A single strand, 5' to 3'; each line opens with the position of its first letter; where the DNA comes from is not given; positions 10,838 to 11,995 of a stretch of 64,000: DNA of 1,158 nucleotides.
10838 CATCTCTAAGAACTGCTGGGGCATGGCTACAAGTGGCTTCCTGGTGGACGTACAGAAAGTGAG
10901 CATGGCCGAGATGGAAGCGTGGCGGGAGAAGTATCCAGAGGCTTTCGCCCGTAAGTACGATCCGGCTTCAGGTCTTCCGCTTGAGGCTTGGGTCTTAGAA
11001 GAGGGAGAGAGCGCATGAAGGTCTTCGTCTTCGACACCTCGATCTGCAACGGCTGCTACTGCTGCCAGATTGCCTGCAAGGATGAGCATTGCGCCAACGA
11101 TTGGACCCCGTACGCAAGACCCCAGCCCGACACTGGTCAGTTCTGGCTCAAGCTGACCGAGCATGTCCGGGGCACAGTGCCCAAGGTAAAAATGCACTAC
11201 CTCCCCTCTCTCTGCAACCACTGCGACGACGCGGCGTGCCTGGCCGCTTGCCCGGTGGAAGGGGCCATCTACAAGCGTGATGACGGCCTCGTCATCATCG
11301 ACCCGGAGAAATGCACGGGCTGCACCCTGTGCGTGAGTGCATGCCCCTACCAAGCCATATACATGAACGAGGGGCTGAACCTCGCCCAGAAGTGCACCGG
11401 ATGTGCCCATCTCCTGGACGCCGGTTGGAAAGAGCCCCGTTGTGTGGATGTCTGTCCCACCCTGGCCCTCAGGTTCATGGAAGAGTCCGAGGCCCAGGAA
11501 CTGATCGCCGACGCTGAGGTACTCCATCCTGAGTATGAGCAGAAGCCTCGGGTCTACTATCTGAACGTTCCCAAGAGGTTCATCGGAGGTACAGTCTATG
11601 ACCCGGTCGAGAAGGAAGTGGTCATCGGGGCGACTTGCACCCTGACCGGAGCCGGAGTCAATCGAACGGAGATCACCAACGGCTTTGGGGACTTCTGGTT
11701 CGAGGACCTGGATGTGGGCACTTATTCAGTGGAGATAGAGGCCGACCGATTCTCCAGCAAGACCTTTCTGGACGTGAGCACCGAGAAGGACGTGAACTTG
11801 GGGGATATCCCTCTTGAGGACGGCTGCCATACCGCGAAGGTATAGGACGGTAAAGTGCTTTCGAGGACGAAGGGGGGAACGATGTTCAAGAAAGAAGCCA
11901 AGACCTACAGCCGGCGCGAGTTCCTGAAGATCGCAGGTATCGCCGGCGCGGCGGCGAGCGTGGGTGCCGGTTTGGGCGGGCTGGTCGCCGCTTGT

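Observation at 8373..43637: Two clades of large subunit; clade A has lost part of the transhydroxylase substrate-binding residue set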

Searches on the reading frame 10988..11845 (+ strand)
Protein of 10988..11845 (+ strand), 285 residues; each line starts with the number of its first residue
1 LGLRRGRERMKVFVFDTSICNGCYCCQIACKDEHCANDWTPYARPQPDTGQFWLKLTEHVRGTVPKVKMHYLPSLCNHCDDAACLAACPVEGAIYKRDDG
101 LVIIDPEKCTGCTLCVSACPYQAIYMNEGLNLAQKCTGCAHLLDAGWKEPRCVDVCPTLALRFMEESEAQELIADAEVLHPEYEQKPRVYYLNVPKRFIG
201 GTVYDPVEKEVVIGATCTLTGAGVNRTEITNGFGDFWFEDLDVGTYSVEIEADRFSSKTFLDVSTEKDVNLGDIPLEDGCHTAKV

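Call 9: search_protein_families(library=pfam, proteins=[window:10988-11845:+], max_evalue=0.0001)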
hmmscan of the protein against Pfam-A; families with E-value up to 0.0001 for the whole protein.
window:10988-11845:+ (285 aa): 9 families
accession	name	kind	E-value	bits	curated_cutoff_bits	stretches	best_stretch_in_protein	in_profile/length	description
PF13247.11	Fer4_11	-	5e-27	94.5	26.2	1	67-165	1-99/100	4Fe-4S dicluster domain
PF12838.12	Fer4_7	-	1.5e-13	51.4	27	1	76-123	2-52/52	4Fe-4S dicluster domain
PF13237.11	Fer4_10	-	1.1e-12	48.1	25.5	2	102-157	2-53/53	4Fe-4S dicluster domain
PF12797.12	Fer4_2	-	6.5e-12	45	24.5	1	102-121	3-22/22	4Fe-4S binding domain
PF13620.12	CarboxypepD_reg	-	8.3e-12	45.7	32.3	1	199-274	2-79/82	Carboxypeptidase regulatory-like domain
PF12837.12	Fer4_6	-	2e-11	43.7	25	1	102-124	2-24/24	4Fe-4S binding domain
PF00037.32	Fer4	-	8.9e-10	38.4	21.1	1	102-125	1-24/24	4Fe-4S binding domain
PF13187.11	Fer4_9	-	1.3e-09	38.4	27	2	108-158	1-49/52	4Fe-4S dicluster domain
PF14697.11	Fer4_21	-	7.4e-08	32.8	35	1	76-126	8-59/59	4Fe-4S dicluster domain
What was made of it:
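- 10988..11845 (+): Clade-A-type beta subunit, with four complete [4Fe-4S] Cys motifs and a C-terminal CarboxypepD_reg-like barrel. Pfam Fer4_11 and CarboxypepD_reg (call 9).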

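Call 31: search_protein_families(library=ncbifam, proteins=[window:10988-11845:+], max_evalue=1e-10)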
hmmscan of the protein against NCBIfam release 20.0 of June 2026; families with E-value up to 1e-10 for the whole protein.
window:10988-11845:+ (285 aa): 18 families
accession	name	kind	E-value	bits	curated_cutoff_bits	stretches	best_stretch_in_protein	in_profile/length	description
TIGR02951.1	DMSO_dmsB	equivalog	4.9e-33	114.4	214.1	1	13-166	4-153/161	DMSO/selenate family reductase complex B subunit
NF041715.1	arsenate_red_ArrB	equivalog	1.4e-32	113.1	450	1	13-128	5-108/233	arsenate respiratory reductase iron-sulfur subunit ArrB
NF011569.0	PRK14993.1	equivalog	1.9e-31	109.4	416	1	12-199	45-229/244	tetrathionate reductase subunit TtrB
TIGR03478.1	DMSO_red_II_bet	subfamily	6.5e-31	107.4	480.7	1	58-193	113-254/321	DMSO reductase family type II enzyme, iron-sulfur subunit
NF042979.1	EthbenzDh_ebdB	equivalog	9e-26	90.6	740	1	59-193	136-276/354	ethylbenzene dehydrogenase subunit beta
TIGR03149.1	cyt_nit_nrfC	equivalog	5.5e-23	81.5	377.6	1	13-183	41-201/225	cytochrome c nitrite reductase Fe-S protein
NF045797.1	DsrO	equivalog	6.1e-23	81.5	200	1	13-192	46-234/235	sulfate reduction electron transfer complex DsrMKJOP subunit DsrO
TIGR01660.1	narH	equivalog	2.2e-22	79.1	524.05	1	55-156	162-262/492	nitrate reductase subunit beta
TIGR01582.1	FDH-beta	equivalog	4e-21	75.4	334.7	1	14-169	25-185/283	formate dehydrogenase subunit beta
NF009451.0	PRK12809.1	equivalog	4.9e-21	74.6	1154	1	12-172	4-145/639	formate-dependent uric acid utilization protein YgfT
NF045715.1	sulf_resp_HmcB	equivalog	2.2e-17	63.2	420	1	10-173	36-205/307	sulfate respiration complex iron-sulfur protein HmcB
NF008134.0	PRK10882.1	equivalog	2.2e-16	59.9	263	1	14-176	42-215/329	hydrogenase 2 operon protein HybA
NF009408.0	PRK12769.1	equivalog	5.8e-16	57.8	1003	1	14-172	6-153/659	formate-dependent uric acid utilization protein AegA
NF041782.1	mnquin_red_QrcC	equivalog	4.2e-15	56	400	1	14-127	4-119/239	menaquinone reductase iron-sulfur cluster-binding subunit QrcC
NF007382.0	PRK09898.1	equivalog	3.2e-14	52.9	213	1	12-143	60-190/208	ferredoxin-like protein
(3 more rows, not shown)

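Call 38: search_solved_structures(query=window:10988-11845:+, max_evalue=1e-10, show_alignments=1)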
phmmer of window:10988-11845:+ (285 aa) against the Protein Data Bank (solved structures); distinct sequences matched with E-value up to 1e-10: 19.
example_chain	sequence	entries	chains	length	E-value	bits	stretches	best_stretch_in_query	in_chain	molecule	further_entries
4v4c_B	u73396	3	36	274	4.6e-51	177.3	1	13-275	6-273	Pyrogallol hydroxytransferase small subunit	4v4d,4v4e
2vpw_B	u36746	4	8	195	1.6e-32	116.4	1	13-197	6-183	NRFC PROTEIN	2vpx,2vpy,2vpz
4ydd_B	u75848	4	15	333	4.4e-27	98.5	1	58-192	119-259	DMSO reductase family type II enzyme, iron-sulfur subunit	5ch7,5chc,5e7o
2ivf_B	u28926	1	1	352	8.3e-27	97.6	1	62-193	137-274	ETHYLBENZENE DEHYDROGENASE BETA-SUBUNIT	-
6cz7_B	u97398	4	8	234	8.7e-26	94.3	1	13-128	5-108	4Fe-4S ferredoxin, iron-sulfur binding domain protein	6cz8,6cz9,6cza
1kqf_B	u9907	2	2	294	6e-23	85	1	14-173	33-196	FORMATE DEHYDROGENASE, NITRATE-INDUCIBLE, IRON-SULFUR SUBUNIT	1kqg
1q16_B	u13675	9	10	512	6.4e-21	78.3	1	68-158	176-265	Respiratory nitrate reductase 1 beta chain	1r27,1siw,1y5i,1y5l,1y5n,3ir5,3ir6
3egw_B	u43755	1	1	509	2.8e-20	76.2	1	68-158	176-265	Respiratory nitrate reductase 1 beta chain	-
1y4z_B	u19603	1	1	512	3.9e-20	75.7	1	68-158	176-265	Respiratory nitrate reductase 1 beta chain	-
7b04_A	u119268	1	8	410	5.8e-17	65.3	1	69-195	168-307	Nitrite oxidoreductase subunit B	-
7qv7_A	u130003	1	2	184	2.7e-14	56.6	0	71-127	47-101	Hydrogen dependent carbon dioxide reductase subunit HycB3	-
9mqx_E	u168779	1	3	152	1.6e-13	54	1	72-165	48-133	Fe-S-cluster-containing hydrogenase subunit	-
1h0h_B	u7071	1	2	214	8.7e-13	51.6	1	11-176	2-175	FORMATE DEHYDROGENASE SUBUNIT BETA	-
6sdr_B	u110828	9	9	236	2.9e-12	49.9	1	11-177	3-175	Formate dehydrogenase, beta subunit, putative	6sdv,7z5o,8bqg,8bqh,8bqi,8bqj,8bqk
30gj_B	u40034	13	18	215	3.6e-12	49.6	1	11-177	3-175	Formate dehydrogenase, beta subunit, putative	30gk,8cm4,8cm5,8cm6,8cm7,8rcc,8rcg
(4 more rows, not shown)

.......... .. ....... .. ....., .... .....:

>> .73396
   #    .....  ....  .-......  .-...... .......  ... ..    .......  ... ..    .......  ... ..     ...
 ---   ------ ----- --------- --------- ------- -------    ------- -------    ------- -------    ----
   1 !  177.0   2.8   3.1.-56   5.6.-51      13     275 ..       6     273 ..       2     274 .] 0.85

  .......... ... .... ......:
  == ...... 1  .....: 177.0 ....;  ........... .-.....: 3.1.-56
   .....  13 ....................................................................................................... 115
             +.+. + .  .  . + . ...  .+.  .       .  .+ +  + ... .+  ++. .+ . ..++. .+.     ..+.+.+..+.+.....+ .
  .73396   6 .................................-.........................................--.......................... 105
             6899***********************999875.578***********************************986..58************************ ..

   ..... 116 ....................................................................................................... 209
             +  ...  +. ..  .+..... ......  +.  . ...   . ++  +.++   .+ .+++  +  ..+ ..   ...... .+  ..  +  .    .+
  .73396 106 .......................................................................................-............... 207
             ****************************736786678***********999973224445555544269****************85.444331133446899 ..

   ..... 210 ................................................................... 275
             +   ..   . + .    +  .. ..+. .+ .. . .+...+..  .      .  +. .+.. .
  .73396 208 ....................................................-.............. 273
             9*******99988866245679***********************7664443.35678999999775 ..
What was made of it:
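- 10988..11845 (+): Best PDB match is 4v4c_B at E 4.6e-51 (call 38).
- Closest known: Pyrogallol-phloroglucinol transhydroxylase AthL/PgtL with BthL. Same: The partner is a homologous beta subunit with the C-terminal barrel (E 4.6e-51, call 38).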
